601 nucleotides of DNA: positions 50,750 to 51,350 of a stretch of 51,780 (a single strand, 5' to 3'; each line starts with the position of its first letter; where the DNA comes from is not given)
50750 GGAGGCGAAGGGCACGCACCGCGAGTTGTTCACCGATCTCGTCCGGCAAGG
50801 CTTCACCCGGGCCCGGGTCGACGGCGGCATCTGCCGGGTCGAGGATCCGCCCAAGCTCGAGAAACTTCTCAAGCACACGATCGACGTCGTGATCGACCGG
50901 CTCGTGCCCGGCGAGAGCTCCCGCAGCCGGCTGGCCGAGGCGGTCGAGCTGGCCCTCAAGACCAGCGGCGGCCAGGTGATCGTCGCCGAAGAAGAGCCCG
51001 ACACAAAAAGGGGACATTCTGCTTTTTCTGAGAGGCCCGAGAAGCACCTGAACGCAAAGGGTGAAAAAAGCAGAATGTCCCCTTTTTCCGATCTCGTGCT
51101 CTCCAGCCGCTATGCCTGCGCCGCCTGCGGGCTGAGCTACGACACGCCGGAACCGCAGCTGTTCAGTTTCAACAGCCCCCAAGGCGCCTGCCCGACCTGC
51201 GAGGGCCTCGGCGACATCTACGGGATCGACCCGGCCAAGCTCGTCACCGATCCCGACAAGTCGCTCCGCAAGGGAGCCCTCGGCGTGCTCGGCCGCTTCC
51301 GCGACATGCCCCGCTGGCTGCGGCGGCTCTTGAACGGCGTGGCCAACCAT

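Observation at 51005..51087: AT-rich palindromic element with a perfect 23-bp stem inserted in-frame inside uvrA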

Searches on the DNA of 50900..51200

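Call 14: search_rna_families(source=window, start=50900, end=51200, threshold=evalue, max_evalue=10, show_alignments=3)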
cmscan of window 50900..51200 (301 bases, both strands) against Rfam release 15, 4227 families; matches with E-value up to 10: 7.
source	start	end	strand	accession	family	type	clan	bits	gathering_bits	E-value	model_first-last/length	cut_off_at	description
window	51005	51087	-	RF00979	mir-553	Gene; miRNA;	-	23.4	82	0.029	10-53/62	no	mir-553 microRNA precursor family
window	51005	51087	+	RF04269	mir-373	Gene; miRNA;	-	21.6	69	0.084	10-59/69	no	mir-373 microRNA precursor family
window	51007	51085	-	RF03659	MIR2871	Gene; miRNA;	-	20.5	99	0.17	1-118/118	no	MIR2871 microRNA precursor family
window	51011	51081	-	RF04269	mir-373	Gene; miRNA;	-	14.4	69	5.8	1-69/69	no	mir-373 microRNA precursor family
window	51005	51098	-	RF02235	asX1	Gene; sRNA;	-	13.9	70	9.2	1-115/115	no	Xanthomonadaceae sRNA asX1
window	51011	51076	+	RF00736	mir-320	Gene; miRNA;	-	12.7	55.5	4.3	1-76/76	no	mir-320 microRNA precursor family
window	50963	51200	+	RF01877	MIAT_exon5_3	Gene; lncRNA;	-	7.7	90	1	1-224/382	3'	Myocardial infarction associated transcript exon 5 conserved region 3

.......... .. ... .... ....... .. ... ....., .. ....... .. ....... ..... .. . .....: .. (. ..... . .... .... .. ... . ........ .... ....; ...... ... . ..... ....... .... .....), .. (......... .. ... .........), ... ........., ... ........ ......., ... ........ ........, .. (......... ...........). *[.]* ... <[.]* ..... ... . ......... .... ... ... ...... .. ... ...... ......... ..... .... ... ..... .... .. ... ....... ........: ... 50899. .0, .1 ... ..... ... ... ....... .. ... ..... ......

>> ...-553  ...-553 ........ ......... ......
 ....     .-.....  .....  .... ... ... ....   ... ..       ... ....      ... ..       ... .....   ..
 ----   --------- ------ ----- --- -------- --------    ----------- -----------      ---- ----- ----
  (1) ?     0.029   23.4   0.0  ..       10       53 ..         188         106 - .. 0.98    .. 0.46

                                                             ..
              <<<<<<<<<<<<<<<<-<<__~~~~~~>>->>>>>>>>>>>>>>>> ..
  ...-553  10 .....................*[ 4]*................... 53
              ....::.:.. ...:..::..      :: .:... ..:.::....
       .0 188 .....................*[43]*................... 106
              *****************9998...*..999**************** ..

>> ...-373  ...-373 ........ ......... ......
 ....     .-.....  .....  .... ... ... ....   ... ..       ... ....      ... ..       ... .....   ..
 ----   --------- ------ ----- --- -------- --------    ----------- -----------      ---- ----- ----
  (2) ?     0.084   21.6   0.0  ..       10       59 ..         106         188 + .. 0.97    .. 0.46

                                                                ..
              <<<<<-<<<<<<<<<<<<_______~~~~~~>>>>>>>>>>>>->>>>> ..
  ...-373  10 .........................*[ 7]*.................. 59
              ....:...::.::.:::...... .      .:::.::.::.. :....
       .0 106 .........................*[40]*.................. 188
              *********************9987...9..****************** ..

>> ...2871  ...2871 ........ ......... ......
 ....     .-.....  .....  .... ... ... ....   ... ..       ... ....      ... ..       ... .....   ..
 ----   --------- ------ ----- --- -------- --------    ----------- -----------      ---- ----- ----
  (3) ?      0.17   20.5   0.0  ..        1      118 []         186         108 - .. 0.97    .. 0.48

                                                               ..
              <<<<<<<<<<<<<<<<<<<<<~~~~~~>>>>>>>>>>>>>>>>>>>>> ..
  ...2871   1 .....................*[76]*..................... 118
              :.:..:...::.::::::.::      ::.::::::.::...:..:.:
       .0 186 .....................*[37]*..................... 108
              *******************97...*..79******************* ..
